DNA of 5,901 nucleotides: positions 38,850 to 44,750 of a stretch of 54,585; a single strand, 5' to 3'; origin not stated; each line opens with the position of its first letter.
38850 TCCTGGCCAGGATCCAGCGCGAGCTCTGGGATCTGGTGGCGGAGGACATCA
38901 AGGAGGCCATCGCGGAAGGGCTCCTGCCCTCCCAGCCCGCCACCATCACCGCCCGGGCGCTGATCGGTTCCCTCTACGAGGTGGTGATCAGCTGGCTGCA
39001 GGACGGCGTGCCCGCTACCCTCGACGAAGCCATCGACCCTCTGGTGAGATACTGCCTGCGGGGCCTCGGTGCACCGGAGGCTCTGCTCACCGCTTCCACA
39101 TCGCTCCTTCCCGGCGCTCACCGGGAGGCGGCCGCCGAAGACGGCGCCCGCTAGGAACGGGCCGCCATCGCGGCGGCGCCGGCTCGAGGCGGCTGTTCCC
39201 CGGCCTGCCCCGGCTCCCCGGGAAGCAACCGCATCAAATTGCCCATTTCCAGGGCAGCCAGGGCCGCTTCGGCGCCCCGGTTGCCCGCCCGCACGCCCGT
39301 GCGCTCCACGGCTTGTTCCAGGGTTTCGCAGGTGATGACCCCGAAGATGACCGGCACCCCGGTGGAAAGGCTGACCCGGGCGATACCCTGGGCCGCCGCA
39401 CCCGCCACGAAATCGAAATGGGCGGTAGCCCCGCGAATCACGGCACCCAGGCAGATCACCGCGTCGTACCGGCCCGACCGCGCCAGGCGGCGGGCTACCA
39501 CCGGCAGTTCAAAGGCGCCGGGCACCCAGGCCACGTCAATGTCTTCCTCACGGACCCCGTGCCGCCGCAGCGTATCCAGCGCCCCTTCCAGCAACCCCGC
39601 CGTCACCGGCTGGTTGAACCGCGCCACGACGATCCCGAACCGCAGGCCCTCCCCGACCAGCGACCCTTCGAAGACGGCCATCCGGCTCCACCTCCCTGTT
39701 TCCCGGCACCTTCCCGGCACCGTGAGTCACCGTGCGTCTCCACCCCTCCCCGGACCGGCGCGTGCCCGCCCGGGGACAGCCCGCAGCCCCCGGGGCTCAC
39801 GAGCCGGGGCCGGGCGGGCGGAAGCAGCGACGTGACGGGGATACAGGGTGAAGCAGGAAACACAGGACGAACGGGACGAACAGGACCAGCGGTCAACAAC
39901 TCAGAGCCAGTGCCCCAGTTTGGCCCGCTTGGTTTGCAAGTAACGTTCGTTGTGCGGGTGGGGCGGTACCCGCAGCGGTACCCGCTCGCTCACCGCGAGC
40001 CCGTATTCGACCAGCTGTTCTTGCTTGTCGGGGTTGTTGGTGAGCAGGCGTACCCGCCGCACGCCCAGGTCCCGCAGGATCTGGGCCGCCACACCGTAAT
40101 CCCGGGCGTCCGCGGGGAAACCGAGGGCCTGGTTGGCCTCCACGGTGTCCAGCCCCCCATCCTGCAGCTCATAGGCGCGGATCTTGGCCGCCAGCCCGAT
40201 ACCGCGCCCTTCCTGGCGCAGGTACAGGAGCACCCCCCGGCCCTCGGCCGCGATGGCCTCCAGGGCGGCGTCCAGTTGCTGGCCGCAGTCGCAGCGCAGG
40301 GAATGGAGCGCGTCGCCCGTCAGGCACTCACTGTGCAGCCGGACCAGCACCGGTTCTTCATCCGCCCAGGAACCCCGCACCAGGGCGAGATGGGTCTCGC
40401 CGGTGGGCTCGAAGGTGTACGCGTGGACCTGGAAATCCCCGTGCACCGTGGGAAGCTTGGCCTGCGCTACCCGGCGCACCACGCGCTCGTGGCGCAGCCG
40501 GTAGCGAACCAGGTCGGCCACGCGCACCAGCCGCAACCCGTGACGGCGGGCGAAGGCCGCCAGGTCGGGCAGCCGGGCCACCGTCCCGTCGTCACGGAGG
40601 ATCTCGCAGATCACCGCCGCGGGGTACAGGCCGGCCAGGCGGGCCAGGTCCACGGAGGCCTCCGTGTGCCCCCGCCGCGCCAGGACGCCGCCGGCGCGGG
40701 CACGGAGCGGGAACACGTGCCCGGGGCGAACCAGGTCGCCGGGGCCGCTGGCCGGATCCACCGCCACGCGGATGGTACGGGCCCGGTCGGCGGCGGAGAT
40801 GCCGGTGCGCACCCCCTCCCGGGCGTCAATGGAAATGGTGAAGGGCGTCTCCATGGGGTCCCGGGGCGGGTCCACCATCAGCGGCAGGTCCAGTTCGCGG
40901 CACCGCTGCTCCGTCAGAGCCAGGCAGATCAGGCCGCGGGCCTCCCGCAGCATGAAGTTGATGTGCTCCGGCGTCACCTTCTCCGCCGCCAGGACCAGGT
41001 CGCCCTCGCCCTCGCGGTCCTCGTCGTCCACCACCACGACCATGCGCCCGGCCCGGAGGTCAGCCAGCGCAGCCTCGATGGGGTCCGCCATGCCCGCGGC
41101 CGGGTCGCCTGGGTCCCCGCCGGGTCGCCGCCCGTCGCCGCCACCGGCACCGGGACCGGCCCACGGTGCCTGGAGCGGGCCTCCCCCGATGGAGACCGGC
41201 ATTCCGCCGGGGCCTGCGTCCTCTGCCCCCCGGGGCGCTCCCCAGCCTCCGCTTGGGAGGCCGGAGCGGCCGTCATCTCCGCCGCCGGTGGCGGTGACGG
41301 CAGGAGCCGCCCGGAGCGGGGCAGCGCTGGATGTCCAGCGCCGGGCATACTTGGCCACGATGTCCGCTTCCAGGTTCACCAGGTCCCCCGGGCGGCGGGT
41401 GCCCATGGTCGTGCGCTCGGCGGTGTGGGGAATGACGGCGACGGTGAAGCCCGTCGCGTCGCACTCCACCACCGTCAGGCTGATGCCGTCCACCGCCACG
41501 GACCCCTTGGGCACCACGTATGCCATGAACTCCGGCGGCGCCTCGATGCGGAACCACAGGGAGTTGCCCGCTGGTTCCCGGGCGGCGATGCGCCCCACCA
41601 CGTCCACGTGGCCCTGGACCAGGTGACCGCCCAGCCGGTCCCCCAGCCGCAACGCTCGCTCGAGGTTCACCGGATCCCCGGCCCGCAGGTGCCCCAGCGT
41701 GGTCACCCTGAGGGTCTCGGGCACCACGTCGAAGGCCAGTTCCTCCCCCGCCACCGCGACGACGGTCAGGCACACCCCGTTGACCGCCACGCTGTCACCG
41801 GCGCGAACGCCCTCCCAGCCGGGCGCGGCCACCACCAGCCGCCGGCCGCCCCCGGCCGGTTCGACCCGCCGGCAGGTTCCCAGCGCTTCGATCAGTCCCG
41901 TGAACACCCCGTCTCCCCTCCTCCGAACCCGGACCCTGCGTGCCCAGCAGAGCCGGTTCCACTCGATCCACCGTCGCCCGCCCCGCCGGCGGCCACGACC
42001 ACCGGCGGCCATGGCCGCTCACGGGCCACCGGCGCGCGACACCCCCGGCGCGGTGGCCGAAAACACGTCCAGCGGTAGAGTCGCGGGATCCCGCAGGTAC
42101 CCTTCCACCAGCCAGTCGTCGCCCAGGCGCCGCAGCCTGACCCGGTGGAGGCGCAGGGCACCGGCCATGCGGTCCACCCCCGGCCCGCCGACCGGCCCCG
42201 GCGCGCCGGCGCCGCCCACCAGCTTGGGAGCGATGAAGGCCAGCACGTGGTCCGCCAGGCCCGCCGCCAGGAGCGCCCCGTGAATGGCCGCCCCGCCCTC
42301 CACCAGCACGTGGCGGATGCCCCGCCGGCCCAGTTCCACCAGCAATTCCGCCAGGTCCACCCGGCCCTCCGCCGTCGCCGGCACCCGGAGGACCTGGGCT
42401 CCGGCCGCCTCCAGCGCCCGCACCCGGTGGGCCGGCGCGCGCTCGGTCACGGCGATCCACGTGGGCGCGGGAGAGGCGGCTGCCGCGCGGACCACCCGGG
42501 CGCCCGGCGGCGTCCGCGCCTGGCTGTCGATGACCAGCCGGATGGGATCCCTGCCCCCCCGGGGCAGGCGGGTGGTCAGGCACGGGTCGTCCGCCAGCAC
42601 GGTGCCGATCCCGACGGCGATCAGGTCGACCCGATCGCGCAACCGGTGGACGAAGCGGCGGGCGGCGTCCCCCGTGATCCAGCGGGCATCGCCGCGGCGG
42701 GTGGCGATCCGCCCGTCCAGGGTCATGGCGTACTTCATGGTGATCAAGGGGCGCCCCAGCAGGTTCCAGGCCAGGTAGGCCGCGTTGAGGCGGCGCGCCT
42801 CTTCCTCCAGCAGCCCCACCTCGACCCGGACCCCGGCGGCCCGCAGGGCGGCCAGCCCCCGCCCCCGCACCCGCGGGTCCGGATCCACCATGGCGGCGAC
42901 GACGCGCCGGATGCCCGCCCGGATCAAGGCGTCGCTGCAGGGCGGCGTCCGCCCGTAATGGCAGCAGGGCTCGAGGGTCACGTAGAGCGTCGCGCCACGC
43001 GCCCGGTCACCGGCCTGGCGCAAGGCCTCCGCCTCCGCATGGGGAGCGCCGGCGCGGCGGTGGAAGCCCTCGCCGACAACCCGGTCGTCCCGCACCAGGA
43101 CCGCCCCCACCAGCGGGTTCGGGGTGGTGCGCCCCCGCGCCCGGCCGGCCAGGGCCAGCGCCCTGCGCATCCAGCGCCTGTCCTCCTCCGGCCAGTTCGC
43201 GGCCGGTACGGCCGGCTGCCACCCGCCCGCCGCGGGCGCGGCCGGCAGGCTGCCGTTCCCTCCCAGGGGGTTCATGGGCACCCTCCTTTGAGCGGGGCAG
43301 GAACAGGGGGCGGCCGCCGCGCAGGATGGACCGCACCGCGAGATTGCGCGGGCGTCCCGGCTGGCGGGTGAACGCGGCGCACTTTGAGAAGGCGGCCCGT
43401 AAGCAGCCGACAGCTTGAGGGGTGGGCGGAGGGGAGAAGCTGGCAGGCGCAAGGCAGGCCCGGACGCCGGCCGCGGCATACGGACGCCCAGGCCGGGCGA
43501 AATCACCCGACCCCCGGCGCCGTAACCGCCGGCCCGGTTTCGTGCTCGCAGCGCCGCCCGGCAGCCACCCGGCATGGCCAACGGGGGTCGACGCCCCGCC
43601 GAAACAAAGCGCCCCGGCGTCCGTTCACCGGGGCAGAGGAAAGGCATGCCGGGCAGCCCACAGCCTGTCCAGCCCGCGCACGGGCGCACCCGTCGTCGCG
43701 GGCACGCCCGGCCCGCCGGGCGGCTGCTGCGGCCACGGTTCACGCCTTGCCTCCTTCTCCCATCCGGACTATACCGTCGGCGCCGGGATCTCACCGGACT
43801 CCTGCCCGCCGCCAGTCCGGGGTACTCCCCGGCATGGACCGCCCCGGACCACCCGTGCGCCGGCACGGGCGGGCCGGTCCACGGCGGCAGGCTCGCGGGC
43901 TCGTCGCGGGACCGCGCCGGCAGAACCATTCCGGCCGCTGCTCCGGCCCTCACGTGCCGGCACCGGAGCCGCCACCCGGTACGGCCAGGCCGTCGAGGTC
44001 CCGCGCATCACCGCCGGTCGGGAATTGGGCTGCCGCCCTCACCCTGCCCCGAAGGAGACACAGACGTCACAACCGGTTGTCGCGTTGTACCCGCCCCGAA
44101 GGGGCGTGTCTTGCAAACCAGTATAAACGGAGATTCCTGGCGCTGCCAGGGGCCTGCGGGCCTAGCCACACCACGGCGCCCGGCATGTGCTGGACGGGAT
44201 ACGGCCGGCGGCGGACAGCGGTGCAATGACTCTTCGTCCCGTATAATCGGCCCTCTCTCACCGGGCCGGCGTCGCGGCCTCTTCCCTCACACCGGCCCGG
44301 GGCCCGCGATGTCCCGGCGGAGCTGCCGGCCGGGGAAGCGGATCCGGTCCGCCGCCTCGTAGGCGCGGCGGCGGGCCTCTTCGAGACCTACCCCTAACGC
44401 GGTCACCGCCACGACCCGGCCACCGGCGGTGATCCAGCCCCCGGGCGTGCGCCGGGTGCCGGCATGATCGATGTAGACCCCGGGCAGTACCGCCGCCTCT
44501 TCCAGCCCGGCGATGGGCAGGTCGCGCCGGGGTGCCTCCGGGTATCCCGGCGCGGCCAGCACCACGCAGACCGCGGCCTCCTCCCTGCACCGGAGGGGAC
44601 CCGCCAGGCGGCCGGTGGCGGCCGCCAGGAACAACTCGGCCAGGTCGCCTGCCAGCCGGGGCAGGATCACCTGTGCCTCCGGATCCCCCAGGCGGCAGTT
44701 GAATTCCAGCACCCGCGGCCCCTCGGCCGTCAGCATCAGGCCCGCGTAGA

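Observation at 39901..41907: Single ORF joining riboflavin synthase (RibE) to DHBP synthase and GTP cyclohydrolase II (RibBA)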

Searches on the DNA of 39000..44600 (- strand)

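Call 10: search_rna_families(source=window, start=39000, end=44600, threshold=evalue, max_evalue=1, show_alignments=2)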
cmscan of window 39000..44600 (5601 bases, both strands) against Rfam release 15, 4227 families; matches with E-value up to 1: 1.
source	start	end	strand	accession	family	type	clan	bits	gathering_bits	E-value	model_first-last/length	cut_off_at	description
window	43756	43848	-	RF00050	FMN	Cis-reg; riboswitch;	-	31.3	66.2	0.00026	9-130/138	no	FMN riboswitch aptamer (RFN element)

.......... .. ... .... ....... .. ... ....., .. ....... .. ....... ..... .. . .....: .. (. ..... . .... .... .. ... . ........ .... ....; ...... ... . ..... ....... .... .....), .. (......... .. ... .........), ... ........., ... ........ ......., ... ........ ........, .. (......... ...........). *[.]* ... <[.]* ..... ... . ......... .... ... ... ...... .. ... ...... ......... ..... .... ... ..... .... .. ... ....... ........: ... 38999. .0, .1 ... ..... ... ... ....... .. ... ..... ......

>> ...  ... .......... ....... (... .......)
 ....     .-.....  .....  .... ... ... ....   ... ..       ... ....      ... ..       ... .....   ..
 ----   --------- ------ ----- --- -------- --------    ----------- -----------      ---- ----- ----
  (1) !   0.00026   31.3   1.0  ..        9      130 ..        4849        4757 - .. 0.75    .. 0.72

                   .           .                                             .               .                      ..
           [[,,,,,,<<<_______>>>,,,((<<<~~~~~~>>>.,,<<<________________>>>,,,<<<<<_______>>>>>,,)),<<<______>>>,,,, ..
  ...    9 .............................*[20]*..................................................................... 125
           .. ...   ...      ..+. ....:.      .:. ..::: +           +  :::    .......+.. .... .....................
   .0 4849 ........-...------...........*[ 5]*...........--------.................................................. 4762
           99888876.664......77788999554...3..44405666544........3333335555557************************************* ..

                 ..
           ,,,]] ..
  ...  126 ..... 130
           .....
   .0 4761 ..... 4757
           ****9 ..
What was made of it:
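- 43753..44060 (-): FMN riboswitch (RFN) aptamer with large lineage-specific insertions; leader of the operon. Rfam matches only the 3' half (43848..43756), at 31.3 bits against a gathering score of 66.2, E = 2.6e-4 (call 10).
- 39682..39900 (-): 219-nt spacer between ribEBA and ribH. No Rfam match at E <= 1 (call 10).
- Tried and rejected: A permissive search found only half of the FMN aptamer (call 10).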

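Call 34: search_rna_families(sources=[L081, L083, L002], threshold=gathering)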
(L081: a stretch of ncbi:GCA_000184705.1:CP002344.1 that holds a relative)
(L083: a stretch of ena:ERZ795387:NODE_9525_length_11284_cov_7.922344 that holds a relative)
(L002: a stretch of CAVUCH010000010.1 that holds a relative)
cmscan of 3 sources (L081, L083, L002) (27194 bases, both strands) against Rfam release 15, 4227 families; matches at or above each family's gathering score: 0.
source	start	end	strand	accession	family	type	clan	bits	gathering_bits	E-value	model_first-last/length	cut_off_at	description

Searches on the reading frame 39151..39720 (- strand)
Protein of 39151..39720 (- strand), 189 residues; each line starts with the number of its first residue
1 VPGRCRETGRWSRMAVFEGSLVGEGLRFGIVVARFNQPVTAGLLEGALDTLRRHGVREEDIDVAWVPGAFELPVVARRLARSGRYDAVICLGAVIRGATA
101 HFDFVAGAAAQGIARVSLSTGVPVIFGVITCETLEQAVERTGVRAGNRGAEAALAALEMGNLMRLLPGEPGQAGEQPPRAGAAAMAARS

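Call 3: search_protein_families(library=pfam, proteins=[window:39151-39720:-], max_evalue=0.01)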
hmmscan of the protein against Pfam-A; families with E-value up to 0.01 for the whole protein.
window:39151-39720:- (189 aa): 1 family
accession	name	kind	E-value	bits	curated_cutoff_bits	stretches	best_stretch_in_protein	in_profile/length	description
PF00885.24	DMRL_synthase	-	2e-59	199.9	26.7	1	25-164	1-139/139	6,7-dimethyl-8-ribityllumazine synthase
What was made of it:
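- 39151..39681 (-): ribH (lumazine synthase), 176 aa, with its own SD (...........). Pfam DMRL_synthase (call 3).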

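Call 61: search_solved_structures(query=window:39151-39681:-, max_evalue=1e-20, show_alignments=5)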
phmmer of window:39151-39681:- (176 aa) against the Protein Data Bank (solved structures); distinct sequences matched with E-value up to 1e-20: 37.
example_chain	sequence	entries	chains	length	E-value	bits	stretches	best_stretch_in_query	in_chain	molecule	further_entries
4v7g_AA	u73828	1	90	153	1.2e-61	210.5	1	3-150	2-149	6,7-dimethyl-8-ribityllumazine synthase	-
1rvv_A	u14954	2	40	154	1.3e-56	194.3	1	2-151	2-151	RIBOFLAVIN SYNTHASE | 6,7-dimethyl-8-ribityllumazine synthase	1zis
9ez8_A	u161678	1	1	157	3.4e-53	183.1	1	10-150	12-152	6,7-dimethyl-8-ribityllumazine synthase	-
9ryp_A1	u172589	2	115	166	2.5e-51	177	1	1-159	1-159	6,7-dimethyl-8-ribityllumazine synthase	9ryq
9ryi_A1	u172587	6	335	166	4.7e-51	176.1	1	1-159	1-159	6,7-dimethyl-8-ribityllumazine synthase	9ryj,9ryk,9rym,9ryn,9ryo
9ryw_A1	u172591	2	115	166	1.3e-50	174.7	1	1-159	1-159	6,7-dimethyl-8-ribityllumazine synthase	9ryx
8pvj_A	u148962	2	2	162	1.3e-50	174.7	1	1-153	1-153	6,7-dimethyl-8-ribityllumazine synthase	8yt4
1hqk_A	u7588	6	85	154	2.3e-50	173.9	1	1-152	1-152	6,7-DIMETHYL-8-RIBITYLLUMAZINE SYNTHASE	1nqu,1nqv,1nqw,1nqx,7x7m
5mpp_A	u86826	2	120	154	2.4e-50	173.8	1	1-152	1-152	6,7-dimethyl-8-ribityllumazine synthase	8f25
9ryu_A1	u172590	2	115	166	2.5e-50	173.8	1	1-159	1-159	6,7-dimethyl-8-ribityllumazine synthase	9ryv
3mk3_A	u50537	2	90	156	4.3e-50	173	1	4-153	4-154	6,7-dimethyl-8-ribityllumazine synthase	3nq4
1c2y_A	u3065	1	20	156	9.9e-50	171.8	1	10-150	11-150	PROTEIN (LUMAZINE SYNTHASE)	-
5mq3_AA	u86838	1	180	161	1e-47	165.3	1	1-153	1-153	6,7-dimethyl-8-ribityllumazine synthase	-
5mq7_0A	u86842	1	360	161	3.1e-45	157.2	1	1-153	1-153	6,7-dimethyl-8-ribityllumazine synthase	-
9g3m_A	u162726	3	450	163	4.7e-45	156.6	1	1-118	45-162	6,7-dimethyl-8-ribityllumazine synthase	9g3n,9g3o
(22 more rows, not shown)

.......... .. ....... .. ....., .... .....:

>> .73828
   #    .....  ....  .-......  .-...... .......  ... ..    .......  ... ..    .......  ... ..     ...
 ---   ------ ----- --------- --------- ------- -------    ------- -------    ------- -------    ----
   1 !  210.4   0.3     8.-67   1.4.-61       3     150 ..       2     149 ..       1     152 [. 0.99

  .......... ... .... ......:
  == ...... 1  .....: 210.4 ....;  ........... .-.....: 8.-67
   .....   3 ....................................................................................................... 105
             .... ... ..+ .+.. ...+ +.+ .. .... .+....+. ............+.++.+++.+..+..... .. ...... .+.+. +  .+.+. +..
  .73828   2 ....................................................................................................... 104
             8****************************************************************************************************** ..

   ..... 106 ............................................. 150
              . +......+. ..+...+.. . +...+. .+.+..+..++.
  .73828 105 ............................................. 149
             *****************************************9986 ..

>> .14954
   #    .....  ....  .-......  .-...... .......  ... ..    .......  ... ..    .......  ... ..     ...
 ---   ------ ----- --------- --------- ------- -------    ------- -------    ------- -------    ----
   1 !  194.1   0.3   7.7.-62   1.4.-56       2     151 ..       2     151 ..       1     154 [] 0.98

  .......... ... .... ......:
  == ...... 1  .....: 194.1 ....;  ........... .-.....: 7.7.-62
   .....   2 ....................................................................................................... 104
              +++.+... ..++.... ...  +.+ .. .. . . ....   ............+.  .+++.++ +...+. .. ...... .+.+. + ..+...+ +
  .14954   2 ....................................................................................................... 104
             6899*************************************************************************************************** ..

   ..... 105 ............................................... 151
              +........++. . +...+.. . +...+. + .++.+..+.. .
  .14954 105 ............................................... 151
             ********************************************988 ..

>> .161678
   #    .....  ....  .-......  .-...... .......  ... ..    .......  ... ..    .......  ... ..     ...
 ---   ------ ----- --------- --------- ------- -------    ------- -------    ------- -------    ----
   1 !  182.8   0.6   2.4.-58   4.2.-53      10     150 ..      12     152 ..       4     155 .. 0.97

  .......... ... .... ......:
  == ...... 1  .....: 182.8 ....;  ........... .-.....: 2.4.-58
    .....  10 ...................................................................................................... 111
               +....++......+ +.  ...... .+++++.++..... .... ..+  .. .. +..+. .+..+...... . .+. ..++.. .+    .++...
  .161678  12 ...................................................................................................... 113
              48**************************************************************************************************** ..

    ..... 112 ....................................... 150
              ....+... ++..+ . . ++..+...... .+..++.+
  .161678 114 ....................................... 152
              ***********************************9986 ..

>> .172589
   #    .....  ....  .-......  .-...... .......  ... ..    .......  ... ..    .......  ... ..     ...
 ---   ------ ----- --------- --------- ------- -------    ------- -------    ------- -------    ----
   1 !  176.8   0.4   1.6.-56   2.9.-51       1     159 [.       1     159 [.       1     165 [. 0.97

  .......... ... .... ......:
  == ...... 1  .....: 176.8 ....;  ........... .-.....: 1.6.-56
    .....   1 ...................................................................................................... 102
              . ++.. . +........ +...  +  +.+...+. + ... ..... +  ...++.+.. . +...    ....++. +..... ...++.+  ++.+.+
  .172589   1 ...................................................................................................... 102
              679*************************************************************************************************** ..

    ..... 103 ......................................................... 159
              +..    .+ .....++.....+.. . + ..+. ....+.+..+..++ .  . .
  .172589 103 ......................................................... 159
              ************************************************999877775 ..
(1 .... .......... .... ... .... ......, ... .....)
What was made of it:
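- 39151..39681 (-): Best PDB matches include the B. subtilis and A. aeolicus cage-forming lumazine synthases (call 61).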
